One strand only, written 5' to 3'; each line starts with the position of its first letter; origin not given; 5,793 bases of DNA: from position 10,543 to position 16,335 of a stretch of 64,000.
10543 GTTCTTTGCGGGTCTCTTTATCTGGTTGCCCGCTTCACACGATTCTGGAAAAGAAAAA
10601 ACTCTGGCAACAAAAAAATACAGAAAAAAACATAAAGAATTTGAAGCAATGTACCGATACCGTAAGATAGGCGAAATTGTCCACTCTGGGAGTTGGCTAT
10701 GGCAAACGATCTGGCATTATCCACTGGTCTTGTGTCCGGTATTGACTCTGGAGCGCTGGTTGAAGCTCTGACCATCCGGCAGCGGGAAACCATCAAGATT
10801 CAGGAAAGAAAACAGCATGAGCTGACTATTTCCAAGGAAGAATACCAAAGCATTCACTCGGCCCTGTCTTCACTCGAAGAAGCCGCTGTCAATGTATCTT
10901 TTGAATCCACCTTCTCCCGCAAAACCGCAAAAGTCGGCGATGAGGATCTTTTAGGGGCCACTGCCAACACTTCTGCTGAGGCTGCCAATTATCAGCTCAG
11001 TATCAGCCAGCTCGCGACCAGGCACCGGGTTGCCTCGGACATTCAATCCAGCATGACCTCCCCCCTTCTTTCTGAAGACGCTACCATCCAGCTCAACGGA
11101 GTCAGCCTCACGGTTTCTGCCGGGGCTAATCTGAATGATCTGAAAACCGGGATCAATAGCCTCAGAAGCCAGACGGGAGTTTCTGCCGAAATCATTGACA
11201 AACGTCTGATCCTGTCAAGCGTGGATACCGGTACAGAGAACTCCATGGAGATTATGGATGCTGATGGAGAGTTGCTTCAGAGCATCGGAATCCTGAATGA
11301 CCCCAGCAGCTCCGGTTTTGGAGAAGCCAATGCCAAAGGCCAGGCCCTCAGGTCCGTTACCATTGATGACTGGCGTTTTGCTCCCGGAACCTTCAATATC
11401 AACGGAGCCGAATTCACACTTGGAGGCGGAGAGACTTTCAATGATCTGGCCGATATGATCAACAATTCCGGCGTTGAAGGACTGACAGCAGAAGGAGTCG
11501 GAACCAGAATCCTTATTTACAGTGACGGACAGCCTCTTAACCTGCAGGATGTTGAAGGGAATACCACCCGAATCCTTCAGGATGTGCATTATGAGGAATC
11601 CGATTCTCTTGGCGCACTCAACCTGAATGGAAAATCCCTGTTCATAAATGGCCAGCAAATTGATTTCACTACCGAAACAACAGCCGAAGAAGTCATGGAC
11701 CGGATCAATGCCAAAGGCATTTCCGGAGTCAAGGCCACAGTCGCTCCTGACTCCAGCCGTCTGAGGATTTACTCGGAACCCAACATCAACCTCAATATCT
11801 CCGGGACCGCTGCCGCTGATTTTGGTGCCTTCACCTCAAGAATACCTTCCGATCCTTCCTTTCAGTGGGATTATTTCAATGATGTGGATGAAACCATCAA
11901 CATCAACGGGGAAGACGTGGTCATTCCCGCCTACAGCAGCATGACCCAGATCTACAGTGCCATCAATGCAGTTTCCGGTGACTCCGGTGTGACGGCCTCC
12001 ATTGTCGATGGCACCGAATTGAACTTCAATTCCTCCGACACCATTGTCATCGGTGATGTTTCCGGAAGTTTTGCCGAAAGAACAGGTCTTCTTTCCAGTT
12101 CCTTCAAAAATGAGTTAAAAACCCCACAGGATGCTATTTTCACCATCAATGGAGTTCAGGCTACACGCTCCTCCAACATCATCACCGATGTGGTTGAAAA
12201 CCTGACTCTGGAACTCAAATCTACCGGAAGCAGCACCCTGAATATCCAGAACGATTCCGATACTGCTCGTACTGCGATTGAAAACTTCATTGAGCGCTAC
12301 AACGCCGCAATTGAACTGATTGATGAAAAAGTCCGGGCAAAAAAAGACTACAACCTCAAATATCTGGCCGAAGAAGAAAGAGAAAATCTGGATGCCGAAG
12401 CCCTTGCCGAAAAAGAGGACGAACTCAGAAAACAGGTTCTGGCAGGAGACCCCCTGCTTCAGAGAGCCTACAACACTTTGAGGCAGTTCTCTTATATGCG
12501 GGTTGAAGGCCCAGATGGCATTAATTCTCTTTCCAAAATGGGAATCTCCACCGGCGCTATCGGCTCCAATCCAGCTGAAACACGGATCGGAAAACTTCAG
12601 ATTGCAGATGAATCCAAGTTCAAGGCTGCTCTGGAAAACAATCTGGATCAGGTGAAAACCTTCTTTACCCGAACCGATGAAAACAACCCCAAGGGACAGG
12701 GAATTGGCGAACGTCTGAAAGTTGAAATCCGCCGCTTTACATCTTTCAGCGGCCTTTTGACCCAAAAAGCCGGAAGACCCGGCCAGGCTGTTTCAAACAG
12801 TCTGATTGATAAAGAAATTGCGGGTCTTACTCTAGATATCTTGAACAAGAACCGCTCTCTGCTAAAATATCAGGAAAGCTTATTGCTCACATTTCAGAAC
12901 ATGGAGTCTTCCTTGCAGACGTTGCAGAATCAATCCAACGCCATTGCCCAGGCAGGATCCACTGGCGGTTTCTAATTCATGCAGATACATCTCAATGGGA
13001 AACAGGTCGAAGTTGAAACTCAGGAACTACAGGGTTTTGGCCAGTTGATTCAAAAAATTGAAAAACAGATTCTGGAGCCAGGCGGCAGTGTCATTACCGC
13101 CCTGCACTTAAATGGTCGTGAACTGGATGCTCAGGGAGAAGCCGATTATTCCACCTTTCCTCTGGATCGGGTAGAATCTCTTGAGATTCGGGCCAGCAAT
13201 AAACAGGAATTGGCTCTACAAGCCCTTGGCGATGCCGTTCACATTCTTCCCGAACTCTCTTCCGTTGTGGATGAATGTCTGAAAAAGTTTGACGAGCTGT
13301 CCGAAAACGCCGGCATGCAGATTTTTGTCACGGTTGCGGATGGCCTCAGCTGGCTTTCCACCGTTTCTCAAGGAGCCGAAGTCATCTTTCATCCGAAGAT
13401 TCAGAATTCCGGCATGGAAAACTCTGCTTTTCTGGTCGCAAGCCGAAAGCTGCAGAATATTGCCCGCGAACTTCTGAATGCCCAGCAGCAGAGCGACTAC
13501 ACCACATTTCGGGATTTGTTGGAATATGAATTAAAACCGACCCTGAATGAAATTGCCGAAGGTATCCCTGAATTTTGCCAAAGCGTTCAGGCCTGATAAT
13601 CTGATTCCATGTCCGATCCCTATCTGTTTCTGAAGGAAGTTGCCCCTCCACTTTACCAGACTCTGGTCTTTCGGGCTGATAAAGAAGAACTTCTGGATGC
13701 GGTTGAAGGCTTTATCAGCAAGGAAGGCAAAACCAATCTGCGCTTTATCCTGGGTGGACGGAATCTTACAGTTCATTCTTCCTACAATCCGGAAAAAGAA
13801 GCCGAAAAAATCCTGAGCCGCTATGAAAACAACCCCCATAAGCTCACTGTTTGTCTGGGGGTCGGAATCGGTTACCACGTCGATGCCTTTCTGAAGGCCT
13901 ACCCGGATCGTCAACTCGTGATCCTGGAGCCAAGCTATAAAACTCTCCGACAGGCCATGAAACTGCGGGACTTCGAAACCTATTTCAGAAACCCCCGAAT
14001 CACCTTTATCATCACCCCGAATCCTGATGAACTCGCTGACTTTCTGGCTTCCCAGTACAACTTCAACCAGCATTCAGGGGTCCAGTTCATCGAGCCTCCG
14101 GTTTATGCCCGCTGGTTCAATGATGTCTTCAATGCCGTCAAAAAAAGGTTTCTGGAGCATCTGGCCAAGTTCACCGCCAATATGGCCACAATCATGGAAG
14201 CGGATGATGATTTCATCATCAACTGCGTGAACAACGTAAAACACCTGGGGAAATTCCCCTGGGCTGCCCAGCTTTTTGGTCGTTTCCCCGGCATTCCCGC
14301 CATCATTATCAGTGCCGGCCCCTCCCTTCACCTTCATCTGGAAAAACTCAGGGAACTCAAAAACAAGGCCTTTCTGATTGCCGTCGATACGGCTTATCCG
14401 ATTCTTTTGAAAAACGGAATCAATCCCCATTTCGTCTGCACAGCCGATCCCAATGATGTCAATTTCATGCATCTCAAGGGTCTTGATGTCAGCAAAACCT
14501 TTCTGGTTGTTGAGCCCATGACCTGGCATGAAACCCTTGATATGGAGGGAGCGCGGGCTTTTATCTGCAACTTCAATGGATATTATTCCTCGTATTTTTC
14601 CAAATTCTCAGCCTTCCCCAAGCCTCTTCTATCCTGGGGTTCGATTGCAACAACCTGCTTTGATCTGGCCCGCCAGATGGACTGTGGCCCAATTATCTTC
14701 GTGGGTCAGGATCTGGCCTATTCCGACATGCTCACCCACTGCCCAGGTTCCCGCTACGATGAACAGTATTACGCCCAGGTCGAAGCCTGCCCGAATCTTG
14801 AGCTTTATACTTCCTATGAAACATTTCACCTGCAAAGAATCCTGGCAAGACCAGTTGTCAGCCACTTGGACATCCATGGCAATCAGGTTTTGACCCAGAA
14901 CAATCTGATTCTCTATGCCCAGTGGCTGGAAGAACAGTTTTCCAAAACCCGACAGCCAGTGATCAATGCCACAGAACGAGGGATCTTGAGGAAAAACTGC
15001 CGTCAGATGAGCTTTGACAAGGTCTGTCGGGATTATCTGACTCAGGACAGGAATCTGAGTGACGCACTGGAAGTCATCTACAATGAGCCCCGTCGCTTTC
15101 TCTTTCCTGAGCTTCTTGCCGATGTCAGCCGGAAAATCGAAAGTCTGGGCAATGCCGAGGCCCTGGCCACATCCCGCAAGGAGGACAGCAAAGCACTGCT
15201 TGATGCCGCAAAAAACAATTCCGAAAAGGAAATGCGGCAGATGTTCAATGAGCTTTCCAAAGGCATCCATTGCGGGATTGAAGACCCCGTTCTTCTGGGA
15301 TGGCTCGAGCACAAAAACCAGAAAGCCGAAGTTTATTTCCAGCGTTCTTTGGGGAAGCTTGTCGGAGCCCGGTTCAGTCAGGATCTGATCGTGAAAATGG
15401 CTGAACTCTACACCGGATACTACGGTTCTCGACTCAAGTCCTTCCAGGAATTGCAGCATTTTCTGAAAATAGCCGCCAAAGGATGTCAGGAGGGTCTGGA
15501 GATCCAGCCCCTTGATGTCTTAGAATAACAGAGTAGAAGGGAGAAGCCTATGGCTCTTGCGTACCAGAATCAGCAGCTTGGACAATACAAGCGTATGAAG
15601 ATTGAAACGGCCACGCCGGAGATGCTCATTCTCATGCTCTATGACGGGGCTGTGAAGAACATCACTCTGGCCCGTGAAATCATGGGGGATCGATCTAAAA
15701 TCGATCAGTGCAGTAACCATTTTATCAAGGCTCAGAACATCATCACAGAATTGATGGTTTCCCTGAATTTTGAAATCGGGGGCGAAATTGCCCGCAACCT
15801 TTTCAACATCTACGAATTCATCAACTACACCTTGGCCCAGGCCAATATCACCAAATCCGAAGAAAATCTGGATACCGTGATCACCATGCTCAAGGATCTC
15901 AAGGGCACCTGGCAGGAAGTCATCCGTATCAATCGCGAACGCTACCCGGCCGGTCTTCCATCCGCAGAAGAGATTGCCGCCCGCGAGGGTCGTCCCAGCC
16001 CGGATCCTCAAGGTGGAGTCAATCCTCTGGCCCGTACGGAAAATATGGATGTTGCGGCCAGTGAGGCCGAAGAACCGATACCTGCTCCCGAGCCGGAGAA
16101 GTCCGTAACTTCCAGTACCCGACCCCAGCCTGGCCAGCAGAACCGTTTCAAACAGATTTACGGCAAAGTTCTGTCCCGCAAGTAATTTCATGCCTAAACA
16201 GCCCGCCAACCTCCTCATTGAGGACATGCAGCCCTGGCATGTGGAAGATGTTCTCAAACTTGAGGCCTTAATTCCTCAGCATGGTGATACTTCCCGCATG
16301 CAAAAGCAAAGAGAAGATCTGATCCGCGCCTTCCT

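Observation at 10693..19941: Co-directional flagellar filament cluster carrying glycosylation-type genes: fliD, Maf/DUF115, fliS, GNAT, Wzy_C-like::TPR membrane protein, TPR lipoprotein, OMP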

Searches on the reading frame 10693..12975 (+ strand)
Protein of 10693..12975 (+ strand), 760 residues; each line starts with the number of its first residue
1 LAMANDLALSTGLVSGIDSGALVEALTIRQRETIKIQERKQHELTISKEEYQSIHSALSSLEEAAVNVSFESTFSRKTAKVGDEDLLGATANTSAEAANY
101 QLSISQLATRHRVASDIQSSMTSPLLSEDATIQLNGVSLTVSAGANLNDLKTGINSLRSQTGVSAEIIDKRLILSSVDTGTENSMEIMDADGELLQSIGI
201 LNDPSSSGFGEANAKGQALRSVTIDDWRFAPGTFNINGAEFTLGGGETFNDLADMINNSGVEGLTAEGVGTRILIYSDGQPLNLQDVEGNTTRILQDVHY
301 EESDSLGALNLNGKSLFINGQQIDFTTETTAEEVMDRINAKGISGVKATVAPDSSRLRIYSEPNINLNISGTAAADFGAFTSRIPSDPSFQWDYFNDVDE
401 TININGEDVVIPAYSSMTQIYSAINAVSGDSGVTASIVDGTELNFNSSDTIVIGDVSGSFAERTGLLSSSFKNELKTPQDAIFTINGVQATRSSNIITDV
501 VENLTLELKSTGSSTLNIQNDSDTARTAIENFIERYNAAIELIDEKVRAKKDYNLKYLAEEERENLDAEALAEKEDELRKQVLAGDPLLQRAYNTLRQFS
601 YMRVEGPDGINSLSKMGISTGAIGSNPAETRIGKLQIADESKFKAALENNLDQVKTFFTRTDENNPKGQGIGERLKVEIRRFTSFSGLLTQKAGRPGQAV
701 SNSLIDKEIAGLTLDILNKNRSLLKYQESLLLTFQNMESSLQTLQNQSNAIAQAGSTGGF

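Call 3: search_protein_families(library=pfam, proteins=[window:10693-12975:+], max_evalue=0.01)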
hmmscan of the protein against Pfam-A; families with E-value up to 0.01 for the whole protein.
window:10693-12975:+ (760 aa): 3 families
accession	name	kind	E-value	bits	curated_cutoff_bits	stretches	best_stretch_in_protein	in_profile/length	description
PF07195.17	FliD_C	-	6.3e-38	131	25.4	1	479-745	2-235/236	Flagellar hook-associated protein 2 C-terminus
PF07196.18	Flagellin_IN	-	4.1e-17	62.5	22.7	3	135-177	12-54/55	Flagellin hook IN motif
PF02465.23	FliD_N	-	1.3e-15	58.2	24.8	1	15-111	1-97/97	Flagellar hook-associated protein 2 N-terminus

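Call 4: search_protein_families(library=ncbifam, proteins=[window:10693-12975:+], max_evalue=0.01)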
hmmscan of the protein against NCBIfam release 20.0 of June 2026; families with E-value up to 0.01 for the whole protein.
window:10693-12975:+ (760 aa): 6 families
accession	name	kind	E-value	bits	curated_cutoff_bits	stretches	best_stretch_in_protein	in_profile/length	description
NF005188.0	PRK06664.1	equivalog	3.7e-50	170.9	469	2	473-752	385-652/661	flagellar hook-associated protein FliD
NF005833.0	PRK07737.1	equivalog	1.4e-47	163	444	2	461-754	206-495/501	flagellar hook-associated protein 2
NF005281.0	PRK06798.1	equivalog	3.3e-30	105.4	375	2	39-204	44-205/440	flagellar hook-associated protein 2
NF005955.1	PRK08032.1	equivalog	1.4e-23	83.6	387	2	414-683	148-400/465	flagellar filament capping protein FliD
NF009400.1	PRK12765.1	equivalog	3e-21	75.6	448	2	429-663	207-401/596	flagellar filament capping protein FliD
NF006435.1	PRK08724.1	equivalog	4.6e-15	55.4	580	1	15-188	10-189/672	flagellar filament capping protein FliD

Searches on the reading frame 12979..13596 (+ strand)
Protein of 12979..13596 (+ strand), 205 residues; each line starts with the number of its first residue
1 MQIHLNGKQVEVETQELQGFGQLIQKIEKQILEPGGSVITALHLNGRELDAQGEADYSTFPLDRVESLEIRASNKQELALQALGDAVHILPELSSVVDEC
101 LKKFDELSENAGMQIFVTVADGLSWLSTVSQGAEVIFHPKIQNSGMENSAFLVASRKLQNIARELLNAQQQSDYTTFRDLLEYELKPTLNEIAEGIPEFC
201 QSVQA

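Call 3: search_protein_families(library=pfam, proteins=[window:12979-13596:+], max_evalue=0.01)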
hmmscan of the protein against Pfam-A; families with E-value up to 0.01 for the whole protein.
window:12979-13596:+ (205 aa): 0 families

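Call 4: search_protein_families(library=ncbifam, proteins=[window:12979-13596:+], max_evalue=0.01)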
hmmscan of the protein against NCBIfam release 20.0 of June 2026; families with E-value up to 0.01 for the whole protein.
window:12979-13596:+ (205 aa): 0 families

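Call 49: search_solved_structures(query=window:12979-13596:+, max_evalue=10)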
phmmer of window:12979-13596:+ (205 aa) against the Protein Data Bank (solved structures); distinct sequences matched with E-value up to 10: 1.
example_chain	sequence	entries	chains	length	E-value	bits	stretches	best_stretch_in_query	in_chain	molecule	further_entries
6zj3_L2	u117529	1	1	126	1.1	12.2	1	5-83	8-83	Ribosomal protein eL40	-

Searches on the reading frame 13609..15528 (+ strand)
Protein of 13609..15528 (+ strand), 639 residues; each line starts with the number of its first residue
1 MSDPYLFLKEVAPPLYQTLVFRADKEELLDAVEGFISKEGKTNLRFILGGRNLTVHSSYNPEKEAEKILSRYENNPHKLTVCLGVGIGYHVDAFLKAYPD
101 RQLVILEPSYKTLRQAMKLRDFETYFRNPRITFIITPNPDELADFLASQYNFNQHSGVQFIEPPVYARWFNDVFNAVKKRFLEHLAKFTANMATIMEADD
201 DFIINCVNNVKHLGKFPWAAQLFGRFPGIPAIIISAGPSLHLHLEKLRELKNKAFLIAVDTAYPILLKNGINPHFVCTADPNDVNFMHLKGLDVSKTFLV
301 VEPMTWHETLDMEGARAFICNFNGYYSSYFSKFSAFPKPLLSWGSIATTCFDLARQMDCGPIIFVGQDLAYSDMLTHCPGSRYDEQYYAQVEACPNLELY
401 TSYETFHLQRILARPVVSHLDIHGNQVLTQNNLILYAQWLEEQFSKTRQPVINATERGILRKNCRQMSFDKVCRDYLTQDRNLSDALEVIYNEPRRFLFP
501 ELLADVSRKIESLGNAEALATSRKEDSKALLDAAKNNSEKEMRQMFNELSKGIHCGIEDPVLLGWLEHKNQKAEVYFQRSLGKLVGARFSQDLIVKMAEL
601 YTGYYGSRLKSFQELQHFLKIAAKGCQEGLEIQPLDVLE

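Call 3: search_protein_families(library=pfam, proteins=[window:13609-15528:+], max_evalue=0.01)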
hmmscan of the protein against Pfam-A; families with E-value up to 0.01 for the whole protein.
window:13609-15528:+ (639 aa): 2 families
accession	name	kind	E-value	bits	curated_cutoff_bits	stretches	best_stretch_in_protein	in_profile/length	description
PF01973.23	MptE-like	-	2.6e-39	135.2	34.6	1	205-373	2-170/171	6-hydroxymethylpterin diphosphokinase MptE-like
PF20157.4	Maf_flag10_N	-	5.7e-09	36.2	23.5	1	53-188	83-226/228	Glycosyltransferase Maf N-terminal domain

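Call 4: search_protein_families(library=ncbifam, proteins=[window:13609-15528:+], max_evalue=0.01)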
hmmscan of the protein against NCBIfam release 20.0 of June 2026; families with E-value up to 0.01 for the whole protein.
window:13609-15528:+ (639 aa): 1 family
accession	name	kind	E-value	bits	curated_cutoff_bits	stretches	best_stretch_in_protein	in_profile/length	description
NF050051.1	FlagModPseD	domain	2.7e-28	99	670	1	61-496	54-486/640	flagellin modification protein PseD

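Call 14: find_homologous_proteins(query=window:13609-15528:+)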
Query window:13609-15528:+ (639 aa): 3290 proteins with E <= 0.001 among 8000 candidates; the best 120 are listed.
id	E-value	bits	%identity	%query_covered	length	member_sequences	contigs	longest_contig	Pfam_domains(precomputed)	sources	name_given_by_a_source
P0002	0.0e+0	1385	92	100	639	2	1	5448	PF01973.24,PF20157.5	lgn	-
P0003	1.4e-241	822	57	98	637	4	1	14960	PF01973.24,PF20157.5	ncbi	-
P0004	2.1e-195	669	45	98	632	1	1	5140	PF01973.24,PF20157.5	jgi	jgi:hypothetical protein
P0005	4.0e-194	665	46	98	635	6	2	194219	PF01973.24,PF20157.5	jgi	jgi:hypothetical protein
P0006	1.8e-191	656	46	98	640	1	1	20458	PF01973.24,PF20157.5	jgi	jgi:hypothetical protein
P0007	8.6e-188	644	47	97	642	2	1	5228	PF01973.24,PF20157.5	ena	-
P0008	2.9e-187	642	45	99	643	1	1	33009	PF01973.24,PF20157.5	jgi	jgi:hypothetical protein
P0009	1.1e-184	634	46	97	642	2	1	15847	PF01973.24,PF20157.5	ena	-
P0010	5.1e-183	628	46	93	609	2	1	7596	PF01973.24,PF20157.5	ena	-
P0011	1.4e-180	620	44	98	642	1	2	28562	PF01973.24,PF20157.5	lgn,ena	-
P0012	3.1e-176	606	41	98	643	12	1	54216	PF01973.24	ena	-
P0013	1.0e-172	594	42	97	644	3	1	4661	PF01973.24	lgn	-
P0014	6.0e-171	588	41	97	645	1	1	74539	PF01973.24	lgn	-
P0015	2.1e-170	586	41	98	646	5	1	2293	PF01973.24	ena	-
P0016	2.8e-170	586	40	97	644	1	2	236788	PF01973.24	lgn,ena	-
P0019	7.3e-147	509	40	97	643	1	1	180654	PF01973.24,PF20157.5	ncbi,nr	ncbi:MAG: motility associated factor glycosyltransferase family protein [Candidatus Cloacimonetes ba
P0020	1.7e-146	507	38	98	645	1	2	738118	PF01973.24,PF20157.5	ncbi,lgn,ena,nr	ncbi:MAG: hypothetical protein COB02_01575 [Candidatus Cloacimonadota bacterium]|nr:MAG: hypothetica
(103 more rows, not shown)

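Call 29: find_encoding_contigs(protein=P0020, flank=10000, max_places=1)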
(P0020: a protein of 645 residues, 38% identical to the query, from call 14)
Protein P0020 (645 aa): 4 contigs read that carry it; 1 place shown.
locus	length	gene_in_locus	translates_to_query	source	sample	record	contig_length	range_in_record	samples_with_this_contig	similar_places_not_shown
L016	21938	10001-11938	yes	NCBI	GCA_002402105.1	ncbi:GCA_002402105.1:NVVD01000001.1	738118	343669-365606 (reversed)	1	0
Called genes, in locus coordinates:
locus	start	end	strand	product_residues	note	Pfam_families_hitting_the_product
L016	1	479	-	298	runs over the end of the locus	-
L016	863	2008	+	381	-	-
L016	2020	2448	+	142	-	PF12849:PBP_like_2 (weak)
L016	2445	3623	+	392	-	-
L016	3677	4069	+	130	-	PF00072:Response_reg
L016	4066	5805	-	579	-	-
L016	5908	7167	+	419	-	PF08245:Mur_ligase_M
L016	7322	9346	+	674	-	PF02465:FliD_N, PF07196:Flagellin_IN (faint), PF07195:FliD_C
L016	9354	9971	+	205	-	PF27299:TP0873_N, PF26154:DUF8042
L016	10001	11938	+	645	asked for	PF20157:Maf_flag10_N, PF01973:MptE-like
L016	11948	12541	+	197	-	PF02561:FliS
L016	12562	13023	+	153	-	PF00583:Acetyltransf_1, PF13673:Acetyltransf_10, PF13508:Acetyltransf_7 (weak)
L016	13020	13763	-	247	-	PF00590:TP_methylase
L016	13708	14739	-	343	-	PF02881:SRP54_N, PF00448:SRP54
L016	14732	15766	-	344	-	PF01479:S4, PF00849:PseudoU_synth_2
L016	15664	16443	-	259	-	PF01790:LGT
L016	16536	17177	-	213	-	PF01252:Peptidase_A8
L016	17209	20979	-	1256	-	PF00515:TPR_1 (faint), PF07719:TPR_2 (faint), PF12895:ANAPC3 (faint), PF13176:TPR_7 (faint), PF13181:TPR_8 (faint), PF13428:TPR_14 (faint), PF13432:TPR_16 (faint), PF13414:TPR_11 (weak), +6 more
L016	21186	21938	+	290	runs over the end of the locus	-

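Call 30: find_encoding_contigs(protein=P0005, flank=10000, max_places=1)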
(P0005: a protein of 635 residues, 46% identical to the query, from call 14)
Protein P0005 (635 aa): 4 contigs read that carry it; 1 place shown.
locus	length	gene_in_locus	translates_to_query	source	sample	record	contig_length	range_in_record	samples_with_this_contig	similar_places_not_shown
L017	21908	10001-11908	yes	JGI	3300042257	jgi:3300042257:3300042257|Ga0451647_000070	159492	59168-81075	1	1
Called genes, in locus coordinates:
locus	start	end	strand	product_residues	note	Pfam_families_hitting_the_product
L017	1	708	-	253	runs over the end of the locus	PF00106:adh_short, PF13561:adh_short_C2, PF23441:SDR (weak)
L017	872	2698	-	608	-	-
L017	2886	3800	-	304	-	-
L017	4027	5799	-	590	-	-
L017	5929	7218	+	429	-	PF08245:Mur_ligase_M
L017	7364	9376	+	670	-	PF02465:FliD_N, PF07196:Flagellin_IN, PF07195:FliD_C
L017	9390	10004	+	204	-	PF27299:TP0873_N, PF26154:DUF8042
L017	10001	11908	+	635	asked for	PF20157:Maf_flag10_N (weak), PF01973:MptE-like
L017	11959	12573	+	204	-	PF02561:FliS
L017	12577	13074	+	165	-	PF00583:Acetyltransf_1 (weak), PF13673:Acetyltransf_10, PF13508:Acetyltransf_7 (weak)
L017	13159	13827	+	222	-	PF10988:DUF2807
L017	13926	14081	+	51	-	-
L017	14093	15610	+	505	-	PF03853:YjeF_N, PF01256:Carb_kinase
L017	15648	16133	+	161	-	-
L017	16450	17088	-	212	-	PF08378:NERD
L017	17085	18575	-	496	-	PF01406:tRNA-synt_1e, PF09334:tRNA-synt_1g, PF00133:tRNA-synt_1 (faint), PF09190:DALR_2, PF23493:CysS_C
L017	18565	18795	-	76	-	-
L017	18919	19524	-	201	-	-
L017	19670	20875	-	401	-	PF00571:CBS (faint), PF03471:CorC_HlyC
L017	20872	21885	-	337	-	PF00571:CBS (weak), PF03471:CorC_HlyC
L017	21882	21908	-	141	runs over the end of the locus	PF02130:YbeY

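Call 50: search_solved_structures(query=window:13609-15528:+, max_evalue=0.01)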
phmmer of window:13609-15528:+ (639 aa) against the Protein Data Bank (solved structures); distinct sequences matched with E-value up to 0.01: 1.
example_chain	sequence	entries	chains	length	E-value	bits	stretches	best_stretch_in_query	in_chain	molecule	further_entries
5mu5_A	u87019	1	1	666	3.3e-06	29.1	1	80-278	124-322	Uncharacterized protein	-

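Call 73: find_encoding_contigs(protein=P0019, flank=10000, max_places=1)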
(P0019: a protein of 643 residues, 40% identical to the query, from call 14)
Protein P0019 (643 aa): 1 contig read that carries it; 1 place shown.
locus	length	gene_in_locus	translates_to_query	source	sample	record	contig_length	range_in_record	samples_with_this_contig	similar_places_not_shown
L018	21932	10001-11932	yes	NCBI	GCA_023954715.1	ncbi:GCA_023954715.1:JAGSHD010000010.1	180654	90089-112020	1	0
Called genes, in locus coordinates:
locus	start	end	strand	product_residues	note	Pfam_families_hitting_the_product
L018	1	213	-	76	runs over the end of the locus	PF04023:FeoA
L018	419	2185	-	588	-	-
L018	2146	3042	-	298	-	-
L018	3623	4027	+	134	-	PF00072:Response_reg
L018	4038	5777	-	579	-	-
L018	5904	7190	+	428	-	PF08245:Mur_ligase_M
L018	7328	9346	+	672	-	PF02465:FliD_N, PF07196:Flagellin_IN (weak), PF07195:FliD_C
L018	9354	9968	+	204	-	PF27299:TP0873_N (weak), PF26154:DUF8042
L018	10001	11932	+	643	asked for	PF20157:Maf_flag10_N (weak), PF01973:MptE-like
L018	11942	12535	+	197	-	PF02561:FliS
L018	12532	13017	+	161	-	PF00583:Acetyltransf_1 (weak), PF13508:Acetyltransf_7 (weak), PF13673:Acetyltransf_10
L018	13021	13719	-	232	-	PF00590:TP_methylase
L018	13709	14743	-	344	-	PF02881:SRP54_N, PF00448:SRP54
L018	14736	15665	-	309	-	PF01479:S4, PF00849:PseudoU_synth_2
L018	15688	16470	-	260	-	PF01790:LGT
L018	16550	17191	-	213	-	PF01252:Peptidase_A8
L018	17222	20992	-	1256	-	PF00515:TPR_1 (faint), PF07719:TPR_2 (faint), PF12895:ANAPC3 (faint), PF13176:TPR_7 (faint), PF13181:TPR_8 (faint), PF13428:TPR_14 (faint), PF13432:TPR_16 (faint), PF13414:TPR_11 (weak), +6 more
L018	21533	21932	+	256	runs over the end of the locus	PF13646:HEAT_2 (faint)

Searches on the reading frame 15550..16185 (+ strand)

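Call 3: search_protein_families(library=pfam, proteins=[window:15550-16185:+], max_evalue=0.01)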
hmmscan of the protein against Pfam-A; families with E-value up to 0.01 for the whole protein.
window:15550-16185:+ (211 aa): 1 family
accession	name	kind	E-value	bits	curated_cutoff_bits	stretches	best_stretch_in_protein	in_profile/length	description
PF02561.19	FliS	-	1.8e-36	125.3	26.7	1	12-124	3-114/115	Flagellar protein FliS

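Call 4: search_protein_families(library=ncbifam, proteins=[window:15550-16185:+], max_evalue=0.01)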
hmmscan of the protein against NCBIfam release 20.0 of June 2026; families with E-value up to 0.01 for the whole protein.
window:15550-16185:+ (211 aa): 1 family
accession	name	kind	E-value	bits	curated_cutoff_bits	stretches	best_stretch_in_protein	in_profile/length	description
TIGR00208.1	fliS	equivalog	3.7e-23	82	53.75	1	10-125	7-121/124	flagellar export chaperone FliS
